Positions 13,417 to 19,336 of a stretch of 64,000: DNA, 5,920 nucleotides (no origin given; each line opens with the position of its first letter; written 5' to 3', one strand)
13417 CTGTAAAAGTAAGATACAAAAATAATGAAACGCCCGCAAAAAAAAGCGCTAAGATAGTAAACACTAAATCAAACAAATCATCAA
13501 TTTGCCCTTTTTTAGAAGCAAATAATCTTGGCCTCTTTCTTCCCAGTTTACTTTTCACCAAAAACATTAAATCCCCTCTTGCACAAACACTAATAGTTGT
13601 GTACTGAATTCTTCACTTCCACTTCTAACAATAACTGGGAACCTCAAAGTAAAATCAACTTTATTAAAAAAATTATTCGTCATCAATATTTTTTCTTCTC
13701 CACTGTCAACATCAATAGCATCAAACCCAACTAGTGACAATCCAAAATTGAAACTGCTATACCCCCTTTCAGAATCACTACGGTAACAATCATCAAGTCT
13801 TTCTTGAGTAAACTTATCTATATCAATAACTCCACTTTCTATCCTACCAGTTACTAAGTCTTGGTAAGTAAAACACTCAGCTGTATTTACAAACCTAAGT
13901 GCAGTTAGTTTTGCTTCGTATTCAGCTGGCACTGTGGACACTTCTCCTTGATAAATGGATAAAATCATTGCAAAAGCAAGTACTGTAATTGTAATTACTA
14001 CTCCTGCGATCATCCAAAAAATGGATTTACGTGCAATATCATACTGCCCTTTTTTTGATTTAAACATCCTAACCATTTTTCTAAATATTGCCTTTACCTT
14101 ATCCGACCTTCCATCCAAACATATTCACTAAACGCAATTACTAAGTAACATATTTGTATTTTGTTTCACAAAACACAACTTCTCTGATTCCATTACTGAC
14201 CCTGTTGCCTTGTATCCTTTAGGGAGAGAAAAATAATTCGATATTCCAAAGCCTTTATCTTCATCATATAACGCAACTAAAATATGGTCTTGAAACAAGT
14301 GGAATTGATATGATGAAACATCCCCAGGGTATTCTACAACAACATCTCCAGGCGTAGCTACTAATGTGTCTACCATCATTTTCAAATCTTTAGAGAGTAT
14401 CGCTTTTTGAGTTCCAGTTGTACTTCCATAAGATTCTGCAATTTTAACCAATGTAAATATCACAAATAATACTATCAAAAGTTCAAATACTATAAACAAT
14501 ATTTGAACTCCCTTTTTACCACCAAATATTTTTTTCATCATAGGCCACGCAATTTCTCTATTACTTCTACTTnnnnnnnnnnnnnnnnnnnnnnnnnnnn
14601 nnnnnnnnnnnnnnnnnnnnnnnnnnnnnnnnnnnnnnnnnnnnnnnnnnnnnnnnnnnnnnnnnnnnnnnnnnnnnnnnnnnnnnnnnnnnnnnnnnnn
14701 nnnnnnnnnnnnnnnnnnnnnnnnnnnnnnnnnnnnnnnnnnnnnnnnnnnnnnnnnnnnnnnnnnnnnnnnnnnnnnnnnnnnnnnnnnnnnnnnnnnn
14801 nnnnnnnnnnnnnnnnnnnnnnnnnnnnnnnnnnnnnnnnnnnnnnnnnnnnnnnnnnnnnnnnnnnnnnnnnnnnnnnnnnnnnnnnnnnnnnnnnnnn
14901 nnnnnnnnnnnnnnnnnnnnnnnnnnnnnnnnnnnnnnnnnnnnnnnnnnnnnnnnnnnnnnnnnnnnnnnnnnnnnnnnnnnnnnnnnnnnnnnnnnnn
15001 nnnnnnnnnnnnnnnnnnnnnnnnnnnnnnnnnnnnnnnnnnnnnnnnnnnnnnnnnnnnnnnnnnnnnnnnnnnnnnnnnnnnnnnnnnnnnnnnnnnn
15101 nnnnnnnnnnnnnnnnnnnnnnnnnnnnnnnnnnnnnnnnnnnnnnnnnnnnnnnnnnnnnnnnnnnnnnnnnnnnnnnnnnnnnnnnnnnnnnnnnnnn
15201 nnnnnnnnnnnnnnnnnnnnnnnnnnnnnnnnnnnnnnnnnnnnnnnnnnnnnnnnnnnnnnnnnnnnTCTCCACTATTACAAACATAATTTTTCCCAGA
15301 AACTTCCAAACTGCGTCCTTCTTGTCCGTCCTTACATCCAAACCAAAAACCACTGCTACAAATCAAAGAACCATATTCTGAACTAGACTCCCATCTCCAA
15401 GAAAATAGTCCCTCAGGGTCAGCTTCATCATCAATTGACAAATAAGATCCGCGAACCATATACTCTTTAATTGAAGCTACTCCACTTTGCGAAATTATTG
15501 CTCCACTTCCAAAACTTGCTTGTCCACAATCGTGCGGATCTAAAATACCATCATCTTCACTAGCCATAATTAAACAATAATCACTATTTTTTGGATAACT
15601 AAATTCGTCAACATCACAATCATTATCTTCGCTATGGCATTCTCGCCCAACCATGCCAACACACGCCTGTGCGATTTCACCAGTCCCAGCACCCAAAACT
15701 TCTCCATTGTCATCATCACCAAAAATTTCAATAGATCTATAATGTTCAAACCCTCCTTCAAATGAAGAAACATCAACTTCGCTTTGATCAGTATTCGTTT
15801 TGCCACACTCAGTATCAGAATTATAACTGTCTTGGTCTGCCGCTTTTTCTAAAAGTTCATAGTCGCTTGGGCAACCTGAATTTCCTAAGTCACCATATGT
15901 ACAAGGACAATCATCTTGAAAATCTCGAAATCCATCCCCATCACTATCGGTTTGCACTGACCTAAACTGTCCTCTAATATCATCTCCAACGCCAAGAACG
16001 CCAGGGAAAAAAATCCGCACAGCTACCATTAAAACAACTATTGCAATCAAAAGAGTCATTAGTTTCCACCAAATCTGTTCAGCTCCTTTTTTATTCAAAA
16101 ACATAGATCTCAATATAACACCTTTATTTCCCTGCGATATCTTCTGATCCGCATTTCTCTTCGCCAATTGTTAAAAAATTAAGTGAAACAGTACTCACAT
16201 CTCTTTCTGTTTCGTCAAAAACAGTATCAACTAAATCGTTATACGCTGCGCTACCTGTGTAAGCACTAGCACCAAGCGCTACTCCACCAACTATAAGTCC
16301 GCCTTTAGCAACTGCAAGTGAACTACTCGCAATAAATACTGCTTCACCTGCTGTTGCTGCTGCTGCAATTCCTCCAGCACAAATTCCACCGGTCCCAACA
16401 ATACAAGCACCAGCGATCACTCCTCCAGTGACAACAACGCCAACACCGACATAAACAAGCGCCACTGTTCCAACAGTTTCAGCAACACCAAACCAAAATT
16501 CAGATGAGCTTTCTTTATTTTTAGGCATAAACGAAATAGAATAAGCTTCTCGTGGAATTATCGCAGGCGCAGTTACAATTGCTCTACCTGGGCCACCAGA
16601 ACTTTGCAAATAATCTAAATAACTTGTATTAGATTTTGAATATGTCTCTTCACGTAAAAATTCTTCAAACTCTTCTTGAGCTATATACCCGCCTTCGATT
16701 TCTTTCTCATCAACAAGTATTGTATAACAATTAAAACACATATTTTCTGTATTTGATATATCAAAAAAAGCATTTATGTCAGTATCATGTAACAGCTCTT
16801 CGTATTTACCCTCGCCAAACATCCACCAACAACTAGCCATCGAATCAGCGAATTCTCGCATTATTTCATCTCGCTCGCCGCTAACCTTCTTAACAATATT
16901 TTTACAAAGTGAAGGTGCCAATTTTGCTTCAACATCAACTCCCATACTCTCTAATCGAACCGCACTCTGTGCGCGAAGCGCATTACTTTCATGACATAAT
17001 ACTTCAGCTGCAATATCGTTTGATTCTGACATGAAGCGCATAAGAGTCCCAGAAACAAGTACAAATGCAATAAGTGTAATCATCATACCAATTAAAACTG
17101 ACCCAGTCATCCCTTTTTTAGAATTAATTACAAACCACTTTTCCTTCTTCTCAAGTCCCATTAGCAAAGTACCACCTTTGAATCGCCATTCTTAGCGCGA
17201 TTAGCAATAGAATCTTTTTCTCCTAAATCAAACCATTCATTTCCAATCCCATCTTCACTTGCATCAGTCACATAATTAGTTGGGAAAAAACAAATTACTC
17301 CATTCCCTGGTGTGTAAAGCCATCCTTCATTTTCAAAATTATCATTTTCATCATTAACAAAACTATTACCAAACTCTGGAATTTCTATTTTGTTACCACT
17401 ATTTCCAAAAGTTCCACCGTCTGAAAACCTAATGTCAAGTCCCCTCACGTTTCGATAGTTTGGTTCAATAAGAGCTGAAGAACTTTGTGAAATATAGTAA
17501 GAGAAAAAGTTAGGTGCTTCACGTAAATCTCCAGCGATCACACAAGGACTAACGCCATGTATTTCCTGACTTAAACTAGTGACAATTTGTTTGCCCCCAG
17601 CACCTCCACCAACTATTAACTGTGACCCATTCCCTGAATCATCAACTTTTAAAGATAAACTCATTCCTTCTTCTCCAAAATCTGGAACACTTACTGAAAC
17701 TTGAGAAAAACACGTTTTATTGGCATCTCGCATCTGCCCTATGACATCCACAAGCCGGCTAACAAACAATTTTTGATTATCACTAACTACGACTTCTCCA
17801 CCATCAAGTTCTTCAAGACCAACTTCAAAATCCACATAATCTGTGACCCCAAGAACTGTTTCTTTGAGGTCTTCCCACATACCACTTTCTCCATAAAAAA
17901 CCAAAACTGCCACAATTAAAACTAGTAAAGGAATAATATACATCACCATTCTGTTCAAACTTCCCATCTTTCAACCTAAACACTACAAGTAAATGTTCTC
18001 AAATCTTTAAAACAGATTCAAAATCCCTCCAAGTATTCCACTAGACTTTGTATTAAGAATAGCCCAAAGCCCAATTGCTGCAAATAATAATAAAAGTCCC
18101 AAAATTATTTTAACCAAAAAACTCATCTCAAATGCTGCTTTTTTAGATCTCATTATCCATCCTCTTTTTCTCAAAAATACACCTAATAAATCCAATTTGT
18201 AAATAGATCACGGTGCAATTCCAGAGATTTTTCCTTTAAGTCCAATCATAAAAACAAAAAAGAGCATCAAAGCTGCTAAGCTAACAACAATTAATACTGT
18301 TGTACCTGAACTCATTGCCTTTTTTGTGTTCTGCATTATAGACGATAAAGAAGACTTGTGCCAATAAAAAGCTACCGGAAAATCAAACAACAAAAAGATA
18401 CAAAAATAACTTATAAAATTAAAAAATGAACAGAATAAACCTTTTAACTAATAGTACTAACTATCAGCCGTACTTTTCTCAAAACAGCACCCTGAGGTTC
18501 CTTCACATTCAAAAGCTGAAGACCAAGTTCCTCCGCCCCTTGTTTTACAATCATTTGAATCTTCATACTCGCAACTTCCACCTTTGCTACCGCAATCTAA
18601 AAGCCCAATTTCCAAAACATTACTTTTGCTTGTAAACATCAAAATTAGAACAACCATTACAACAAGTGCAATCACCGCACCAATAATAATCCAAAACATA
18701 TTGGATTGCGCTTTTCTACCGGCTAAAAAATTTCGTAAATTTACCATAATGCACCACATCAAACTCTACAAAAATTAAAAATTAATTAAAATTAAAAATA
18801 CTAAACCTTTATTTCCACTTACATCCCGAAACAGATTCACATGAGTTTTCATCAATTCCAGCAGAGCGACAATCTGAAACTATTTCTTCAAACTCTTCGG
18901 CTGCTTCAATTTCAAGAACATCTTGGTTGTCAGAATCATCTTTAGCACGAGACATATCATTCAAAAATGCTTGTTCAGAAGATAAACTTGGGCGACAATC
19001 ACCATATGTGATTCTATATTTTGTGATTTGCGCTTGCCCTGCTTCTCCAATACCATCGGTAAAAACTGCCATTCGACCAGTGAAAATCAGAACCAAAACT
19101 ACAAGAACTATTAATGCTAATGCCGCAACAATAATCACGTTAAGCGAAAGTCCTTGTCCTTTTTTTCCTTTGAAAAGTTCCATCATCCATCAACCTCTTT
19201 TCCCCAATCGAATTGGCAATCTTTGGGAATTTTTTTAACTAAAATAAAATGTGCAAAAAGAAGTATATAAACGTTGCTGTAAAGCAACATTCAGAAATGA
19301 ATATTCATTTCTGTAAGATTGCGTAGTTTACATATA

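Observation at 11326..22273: Recurrent KKG/Q cleavage-type motif (Q at +1 in 9 of 16) and TAATG translational coupling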

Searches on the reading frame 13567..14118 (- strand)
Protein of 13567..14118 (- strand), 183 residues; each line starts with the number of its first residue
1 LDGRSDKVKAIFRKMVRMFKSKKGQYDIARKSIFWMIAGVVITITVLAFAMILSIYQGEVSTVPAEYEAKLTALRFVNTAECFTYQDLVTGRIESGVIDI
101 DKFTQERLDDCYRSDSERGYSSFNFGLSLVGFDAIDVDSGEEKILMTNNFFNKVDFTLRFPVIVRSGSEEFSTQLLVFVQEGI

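Call 8: search_protein_families(library=pfam, max_evalue=1, proteins=[window:13567-14118:-])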
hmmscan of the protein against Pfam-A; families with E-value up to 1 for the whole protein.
window:13567-14118:- (183 aa): 2 families
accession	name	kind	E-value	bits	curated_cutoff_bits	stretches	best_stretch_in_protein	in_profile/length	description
PF18598.6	TetR_C_36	-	0.15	12.5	33.7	1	39-92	43-95/111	Tetracyclin repressor-like, C-terminal domain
PF05473.18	UL45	-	0.25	11.3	27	1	30-55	41-66/191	UL45 protein, carbohydrate-binding C-type lectin-like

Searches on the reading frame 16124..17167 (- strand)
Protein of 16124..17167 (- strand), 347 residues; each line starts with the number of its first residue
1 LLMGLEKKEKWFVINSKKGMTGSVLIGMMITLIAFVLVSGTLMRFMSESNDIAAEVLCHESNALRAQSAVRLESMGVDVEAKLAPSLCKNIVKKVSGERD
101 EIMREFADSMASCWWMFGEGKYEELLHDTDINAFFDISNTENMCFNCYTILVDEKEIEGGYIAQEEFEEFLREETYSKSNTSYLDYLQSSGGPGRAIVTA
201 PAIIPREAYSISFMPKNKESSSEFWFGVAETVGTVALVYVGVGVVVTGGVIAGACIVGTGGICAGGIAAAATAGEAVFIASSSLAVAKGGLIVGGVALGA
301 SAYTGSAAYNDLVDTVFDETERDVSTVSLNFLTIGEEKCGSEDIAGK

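Call 8: search_protein_families(library=pfam, max_evalue=1, proteins=[window:16124-17167:-])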
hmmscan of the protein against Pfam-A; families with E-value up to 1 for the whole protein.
window:16124-17167:- (347 aa): 1 family
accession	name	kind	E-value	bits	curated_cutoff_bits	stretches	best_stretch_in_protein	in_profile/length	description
PF05105.17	Phage_holin_4_1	-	0.17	12.5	22.2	0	14-48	38-72/116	Bacteriophage holin family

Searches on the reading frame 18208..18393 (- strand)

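Call 8: search_protein_families(library=pfam, max_evalue=1, proteins=[window:18208-18393:-])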
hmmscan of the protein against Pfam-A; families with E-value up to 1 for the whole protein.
window:18208-18393:- (61 aa): 1 family
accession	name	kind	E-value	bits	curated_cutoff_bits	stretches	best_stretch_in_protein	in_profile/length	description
PF17061.10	PARM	-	0.11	13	35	1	18-48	231-260/296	PARM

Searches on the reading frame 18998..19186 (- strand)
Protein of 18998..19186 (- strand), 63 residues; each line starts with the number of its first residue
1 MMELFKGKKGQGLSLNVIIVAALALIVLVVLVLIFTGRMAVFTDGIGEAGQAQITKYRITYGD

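Call 71: search_protein_families(library=pfam, max_evalue=10, proteins=[window:18998-19186:-])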
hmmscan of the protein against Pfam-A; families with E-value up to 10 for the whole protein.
seq(63 aa): 1 family
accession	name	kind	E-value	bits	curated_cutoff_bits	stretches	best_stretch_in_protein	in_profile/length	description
PF12175.13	WSS_VP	-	0.19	11.7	24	1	13-38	7-32/201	White spot syndrome virus structural envelope protein VP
